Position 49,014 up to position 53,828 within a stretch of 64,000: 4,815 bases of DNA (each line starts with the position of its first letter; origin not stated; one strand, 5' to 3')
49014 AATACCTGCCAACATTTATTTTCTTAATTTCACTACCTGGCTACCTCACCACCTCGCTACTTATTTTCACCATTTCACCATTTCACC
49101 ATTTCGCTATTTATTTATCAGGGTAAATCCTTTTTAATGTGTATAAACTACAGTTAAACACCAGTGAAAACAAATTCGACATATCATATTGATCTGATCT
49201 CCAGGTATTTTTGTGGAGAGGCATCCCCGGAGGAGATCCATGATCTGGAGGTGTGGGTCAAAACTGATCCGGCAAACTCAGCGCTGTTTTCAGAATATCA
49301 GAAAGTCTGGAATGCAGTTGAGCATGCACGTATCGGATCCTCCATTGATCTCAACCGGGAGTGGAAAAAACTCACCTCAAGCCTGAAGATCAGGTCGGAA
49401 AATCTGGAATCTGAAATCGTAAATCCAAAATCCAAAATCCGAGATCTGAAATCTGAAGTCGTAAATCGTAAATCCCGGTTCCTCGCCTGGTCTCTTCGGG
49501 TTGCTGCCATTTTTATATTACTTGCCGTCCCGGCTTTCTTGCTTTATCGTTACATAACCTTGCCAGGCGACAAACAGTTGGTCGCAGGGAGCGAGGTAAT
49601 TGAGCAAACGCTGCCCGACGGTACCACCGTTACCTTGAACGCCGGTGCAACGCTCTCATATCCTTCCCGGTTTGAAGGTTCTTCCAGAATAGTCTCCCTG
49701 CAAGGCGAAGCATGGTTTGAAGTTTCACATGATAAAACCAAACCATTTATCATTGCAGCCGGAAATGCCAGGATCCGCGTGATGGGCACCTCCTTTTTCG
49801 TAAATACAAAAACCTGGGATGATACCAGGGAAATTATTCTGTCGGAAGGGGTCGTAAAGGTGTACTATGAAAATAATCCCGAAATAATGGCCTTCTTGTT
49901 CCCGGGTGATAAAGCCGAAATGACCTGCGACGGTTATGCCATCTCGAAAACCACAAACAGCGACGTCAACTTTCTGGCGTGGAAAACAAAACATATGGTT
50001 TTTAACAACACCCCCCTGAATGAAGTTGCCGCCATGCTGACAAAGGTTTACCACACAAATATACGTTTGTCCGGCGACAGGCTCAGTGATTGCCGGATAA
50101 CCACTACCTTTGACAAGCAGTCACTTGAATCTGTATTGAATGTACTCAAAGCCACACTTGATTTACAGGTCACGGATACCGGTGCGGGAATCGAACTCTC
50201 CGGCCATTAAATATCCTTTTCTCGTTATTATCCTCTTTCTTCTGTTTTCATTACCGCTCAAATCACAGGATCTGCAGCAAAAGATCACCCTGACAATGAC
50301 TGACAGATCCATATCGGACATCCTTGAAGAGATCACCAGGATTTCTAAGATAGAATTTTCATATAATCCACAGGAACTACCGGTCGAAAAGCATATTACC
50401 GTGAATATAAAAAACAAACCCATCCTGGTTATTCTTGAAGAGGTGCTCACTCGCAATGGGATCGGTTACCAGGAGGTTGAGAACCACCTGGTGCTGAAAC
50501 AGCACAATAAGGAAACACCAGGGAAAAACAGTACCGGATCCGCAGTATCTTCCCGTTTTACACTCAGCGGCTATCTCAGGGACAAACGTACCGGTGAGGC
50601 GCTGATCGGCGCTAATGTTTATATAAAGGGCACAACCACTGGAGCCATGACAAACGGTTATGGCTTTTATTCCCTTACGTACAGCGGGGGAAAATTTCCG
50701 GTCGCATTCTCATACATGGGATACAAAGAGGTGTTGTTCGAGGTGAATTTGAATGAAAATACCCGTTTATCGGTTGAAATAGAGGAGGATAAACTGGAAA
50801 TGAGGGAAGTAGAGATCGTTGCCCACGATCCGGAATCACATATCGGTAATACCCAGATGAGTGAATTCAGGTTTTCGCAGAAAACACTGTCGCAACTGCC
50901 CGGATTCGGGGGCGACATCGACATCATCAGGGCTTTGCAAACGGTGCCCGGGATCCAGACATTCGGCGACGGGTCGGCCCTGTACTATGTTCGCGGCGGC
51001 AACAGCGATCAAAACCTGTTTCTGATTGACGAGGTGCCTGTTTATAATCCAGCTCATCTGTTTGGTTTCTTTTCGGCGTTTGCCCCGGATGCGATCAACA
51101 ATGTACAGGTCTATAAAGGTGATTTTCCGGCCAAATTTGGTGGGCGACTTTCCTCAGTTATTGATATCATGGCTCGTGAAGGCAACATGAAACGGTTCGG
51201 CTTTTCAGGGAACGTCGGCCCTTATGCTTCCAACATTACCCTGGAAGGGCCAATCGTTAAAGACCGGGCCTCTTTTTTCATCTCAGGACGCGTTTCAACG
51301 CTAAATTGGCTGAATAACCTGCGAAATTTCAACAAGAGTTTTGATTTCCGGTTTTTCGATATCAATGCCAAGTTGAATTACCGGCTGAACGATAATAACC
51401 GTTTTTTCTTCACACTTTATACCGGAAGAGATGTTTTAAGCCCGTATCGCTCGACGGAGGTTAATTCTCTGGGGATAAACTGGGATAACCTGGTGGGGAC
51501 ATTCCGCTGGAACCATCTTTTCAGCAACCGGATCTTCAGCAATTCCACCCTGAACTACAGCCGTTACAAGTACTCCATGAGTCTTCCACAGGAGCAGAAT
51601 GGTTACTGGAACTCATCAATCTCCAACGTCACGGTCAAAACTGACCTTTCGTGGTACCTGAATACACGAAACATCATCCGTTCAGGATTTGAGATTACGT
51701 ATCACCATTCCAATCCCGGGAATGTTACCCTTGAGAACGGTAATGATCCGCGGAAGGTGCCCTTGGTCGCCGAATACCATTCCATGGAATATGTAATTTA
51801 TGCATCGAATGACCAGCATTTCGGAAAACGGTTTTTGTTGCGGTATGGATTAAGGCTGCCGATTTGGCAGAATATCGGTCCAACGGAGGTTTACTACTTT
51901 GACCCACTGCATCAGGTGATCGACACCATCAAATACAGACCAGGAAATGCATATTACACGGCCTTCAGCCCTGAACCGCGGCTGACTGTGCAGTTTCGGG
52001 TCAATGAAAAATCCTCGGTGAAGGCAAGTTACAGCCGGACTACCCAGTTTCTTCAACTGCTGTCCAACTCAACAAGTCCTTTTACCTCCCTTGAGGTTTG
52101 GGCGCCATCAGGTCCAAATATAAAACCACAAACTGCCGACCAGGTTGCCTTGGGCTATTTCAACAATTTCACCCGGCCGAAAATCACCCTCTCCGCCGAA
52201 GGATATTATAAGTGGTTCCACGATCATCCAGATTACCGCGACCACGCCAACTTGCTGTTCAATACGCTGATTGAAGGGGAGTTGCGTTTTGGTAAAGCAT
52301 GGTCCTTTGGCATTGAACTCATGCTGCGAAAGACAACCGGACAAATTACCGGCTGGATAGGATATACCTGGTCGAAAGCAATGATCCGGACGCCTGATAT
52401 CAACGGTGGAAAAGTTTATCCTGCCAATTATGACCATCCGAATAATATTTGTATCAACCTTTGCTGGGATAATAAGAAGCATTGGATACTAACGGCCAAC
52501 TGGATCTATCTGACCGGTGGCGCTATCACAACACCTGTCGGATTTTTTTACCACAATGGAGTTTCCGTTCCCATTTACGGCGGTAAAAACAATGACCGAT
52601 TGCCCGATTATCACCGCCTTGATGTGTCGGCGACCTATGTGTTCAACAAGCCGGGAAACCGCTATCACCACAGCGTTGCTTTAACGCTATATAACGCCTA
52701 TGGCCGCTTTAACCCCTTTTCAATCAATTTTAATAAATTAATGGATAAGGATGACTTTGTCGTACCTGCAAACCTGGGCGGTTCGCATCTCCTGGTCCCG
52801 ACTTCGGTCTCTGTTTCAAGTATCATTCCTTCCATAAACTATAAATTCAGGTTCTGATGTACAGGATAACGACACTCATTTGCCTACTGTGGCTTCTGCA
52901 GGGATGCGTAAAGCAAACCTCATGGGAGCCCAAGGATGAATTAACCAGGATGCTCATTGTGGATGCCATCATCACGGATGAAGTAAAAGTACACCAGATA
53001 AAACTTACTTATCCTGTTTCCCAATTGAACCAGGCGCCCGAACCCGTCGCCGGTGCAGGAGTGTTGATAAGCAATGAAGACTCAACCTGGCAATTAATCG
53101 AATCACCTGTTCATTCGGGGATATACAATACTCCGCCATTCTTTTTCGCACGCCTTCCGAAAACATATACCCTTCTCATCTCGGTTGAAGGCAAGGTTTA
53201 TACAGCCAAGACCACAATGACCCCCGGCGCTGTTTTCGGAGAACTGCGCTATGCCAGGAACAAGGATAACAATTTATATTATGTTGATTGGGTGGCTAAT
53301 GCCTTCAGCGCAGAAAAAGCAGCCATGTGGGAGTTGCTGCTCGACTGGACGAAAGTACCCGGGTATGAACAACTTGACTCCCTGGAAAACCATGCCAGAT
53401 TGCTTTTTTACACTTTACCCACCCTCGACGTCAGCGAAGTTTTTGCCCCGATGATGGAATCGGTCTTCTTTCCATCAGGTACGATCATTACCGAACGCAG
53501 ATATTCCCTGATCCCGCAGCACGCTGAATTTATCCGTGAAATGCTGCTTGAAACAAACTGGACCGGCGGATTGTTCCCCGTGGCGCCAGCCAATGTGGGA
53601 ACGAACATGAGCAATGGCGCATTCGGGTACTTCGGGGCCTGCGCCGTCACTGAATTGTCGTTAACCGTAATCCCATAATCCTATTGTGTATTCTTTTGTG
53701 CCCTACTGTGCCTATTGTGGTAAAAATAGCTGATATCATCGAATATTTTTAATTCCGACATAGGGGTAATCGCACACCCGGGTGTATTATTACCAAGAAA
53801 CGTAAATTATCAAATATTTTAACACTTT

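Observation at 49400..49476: Heptanucleotide array (11 x 7 nt) in the FecR linker: possible phase switch of trans-envelope signalling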

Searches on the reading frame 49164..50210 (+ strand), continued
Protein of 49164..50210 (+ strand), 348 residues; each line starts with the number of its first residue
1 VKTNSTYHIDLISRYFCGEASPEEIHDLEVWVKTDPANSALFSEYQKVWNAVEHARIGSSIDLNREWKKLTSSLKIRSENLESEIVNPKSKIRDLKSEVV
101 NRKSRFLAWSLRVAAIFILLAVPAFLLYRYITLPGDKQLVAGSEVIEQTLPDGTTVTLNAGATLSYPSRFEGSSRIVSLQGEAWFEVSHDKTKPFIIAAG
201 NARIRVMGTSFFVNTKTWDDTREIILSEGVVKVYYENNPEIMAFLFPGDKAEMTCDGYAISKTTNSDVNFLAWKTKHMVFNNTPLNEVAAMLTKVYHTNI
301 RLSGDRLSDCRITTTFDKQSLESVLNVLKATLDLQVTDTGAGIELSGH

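Call 55: predict_structure(alignment_id=A1)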
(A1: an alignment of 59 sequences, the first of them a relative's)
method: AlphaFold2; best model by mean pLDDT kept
length: 348 residues; sequences in the alignment: 59
mean_pLDDT: 85.6   pTM: 0.62
mean pLDDT of the five models: 85.6, 85.4, 83.0, 82.8, 81.7
residues with pLDDT >= 90: 239; 70-90: 52; 50-70: 23; < 50: 34
segments of 3 or more residues with pLDDT < 50: 57-61, 74-100
pLDDT, mean of each block of 10 residues (from residue 1): 70 90 93 92 89 59 62 45 35 37 70 92 86 84 96 97 96 95 97 95 94 94 95 96 96 93 96 95 96 96 89 96 96 94 92
secondary structure, 60 per line:
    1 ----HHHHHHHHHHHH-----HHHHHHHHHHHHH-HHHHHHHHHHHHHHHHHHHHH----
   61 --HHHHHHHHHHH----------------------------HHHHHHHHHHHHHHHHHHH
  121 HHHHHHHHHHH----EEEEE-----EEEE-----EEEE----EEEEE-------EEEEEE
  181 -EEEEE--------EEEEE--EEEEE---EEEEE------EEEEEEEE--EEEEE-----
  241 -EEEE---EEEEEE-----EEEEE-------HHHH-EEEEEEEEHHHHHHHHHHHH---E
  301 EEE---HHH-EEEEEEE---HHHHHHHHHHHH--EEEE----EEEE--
elements in order: H5-16 H22-34 H36-56 H63-73 H102-131 E136-140 E146-149 E155-158 E163-167 E175-180 E182-186 E195-199 E202-206 E210-214 E221-228 E231-235 E242-245 E249-254 E260-264 H272-275 E277-284 H285-296 E300-303 E311-317 H321-332 E335-338 E343-346

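Call 67: find_encoding_contigs(protein=P0007, flank=1000, max_places=3)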
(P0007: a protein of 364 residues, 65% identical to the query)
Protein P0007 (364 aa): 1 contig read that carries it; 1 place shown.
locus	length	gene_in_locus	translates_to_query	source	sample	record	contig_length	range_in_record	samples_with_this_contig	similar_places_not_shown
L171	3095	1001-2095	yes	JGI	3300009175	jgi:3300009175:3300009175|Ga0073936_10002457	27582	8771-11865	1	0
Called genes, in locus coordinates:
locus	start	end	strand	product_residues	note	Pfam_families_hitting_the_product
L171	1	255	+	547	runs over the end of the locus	PF00501:AMP-binding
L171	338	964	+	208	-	PF04542:Sigma70_r2, PF08281:Sigma70_r4_2, PF04545:Sigma70_r4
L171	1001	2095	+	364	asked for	PF04773:FecR, PF16344:FecR_C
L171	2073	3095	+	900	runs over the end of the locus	PF07660:STN (weak), PF13620:CarboxypepD_reg, PF13715:CarbopepD_reg_2, PF07715:Plug, PF00593:TonB_dep_Rec_b-barrel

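Call 68: find_encoding_contigs(protein=P0143, flank=1000, max_places=3)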
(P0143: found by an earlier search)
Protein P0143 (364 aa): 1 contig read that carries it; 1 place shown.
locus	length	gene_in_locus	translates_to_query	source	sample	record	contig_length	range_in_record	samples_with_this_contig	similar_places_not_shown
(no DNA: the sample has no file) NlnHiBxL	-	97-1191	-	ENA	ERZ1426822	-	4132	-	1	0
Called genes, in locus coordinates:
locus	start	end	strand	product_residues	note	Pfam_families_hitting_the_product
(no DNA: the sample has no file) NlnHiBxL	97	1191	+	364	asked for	PF04773:FecR, PF16344:FecR_C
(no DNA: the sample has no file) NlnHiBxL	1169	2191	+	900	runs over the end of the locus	PF07660:STN (weak), PF13620:CarboxypepD_reg, PF13715:CarbopepD_reg_2, PF07715:Plug, PF00593:TonB_dep_Rec_b-barrel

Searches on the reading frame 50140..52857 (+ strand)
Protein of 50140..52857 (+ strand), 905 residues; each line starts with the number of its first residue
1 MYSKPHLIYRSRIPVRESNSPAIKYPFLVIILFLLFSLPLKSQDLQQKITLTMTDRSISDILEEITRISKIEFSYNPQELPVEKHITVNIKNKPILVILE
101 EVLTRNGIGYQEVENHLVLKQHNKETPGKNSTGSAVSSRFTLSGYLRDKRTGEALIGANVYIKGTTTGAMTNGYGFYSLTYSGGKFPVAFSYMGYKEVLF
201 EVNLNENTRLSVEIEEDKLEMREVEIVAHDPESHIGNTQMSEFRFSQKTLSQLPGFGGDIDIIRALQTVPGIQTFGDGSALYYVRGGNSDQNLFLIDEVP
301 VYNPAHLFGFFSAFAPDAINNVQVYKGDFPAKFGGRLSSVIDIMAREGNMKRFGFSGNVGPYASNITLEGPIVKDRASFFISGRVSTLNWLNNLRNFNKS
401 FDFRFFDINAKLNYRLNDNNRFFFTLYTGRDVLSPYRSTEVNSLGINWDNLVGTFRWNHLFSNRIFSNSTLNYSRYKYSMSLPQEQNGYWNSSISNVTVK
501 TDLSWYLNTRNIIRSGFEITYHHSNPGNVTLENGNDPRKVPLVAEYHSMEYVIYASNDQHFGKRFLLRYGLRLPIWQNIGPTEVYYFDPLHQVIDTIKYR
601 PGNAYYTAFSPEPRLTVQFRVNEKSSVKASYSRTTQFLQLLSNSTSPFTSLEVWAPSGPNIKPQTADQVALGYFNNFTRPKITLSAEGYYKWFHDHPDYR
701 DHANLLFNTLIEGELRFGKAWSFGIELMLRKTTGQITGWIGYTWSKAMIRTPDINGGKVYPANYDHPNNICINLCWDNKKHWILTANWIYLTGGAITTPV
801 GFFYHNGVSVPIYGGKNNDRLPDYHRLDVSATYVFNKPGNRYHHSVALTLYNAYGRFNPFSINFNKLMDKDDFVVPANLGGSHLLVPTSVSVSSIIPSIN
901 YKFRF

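Call 6: search_protein_families(library=pfam, proteins=[window:50140-52857:+], max_evalue=0.01)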
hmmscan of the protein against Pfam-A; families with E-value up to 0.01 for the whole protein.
window:50140-52857:+ (905 aa): 5 families
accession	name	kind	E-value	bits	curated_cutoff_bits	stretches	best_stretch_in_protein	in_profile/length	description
PF13715.12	CarbopepD_reg_2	-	4.1e-18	65.6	32.2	1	142-224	1-86/88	CarboxypepD_reg-like domain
PF00593.30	TonB_dep_Rec_b-barrel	-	6e-16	59.8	27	1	387-852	18-435/436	TonB dependent receptor-like, beta-barrel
PF07715.20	Plug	-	1.5e-11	45.2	23.9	1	259-336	22-102/107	TonB-dependent Receptor Plug Domain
PF13620.12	CarboxypepD_reg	-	3.9e-08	34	32.3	1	141-212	1-79/82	Carboxypeptidase regulatory-like domain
PF07660.19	STN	-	3.4e-05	24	28.4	1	73-120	3-50/52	Secretin and TonB N terminus short domain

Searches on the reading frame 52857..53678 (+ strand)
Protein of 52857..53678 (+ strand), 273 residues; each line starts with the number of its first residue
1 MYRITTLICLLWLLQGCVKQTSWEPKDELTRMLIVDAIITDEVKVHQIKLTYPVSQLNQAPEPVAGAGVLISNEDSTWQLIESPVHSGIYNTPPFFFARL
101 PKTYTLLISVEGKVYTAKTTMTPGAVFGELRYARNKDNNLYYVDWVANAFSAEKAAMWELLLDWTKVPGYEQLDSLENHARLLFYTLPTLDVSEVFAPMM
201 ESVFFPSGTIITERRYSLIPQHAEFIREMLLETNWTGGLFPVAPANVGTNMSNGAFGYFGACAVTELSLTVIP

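Call 6: search_protein_families(library=pfam, proteins=[window:52857-53678:+], max_evalue=0.01)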
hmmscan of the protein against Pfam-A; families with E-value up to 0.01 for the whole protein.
window:52857-53678:+ (273 aa): 1 family
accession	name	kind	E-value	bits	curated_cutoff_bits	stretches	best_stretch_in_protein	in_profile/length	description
PF14054.11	DUF4249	-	7.9e-12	45.7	28.5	1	27-138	10-123/269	Domain of unknown function (DUF4249)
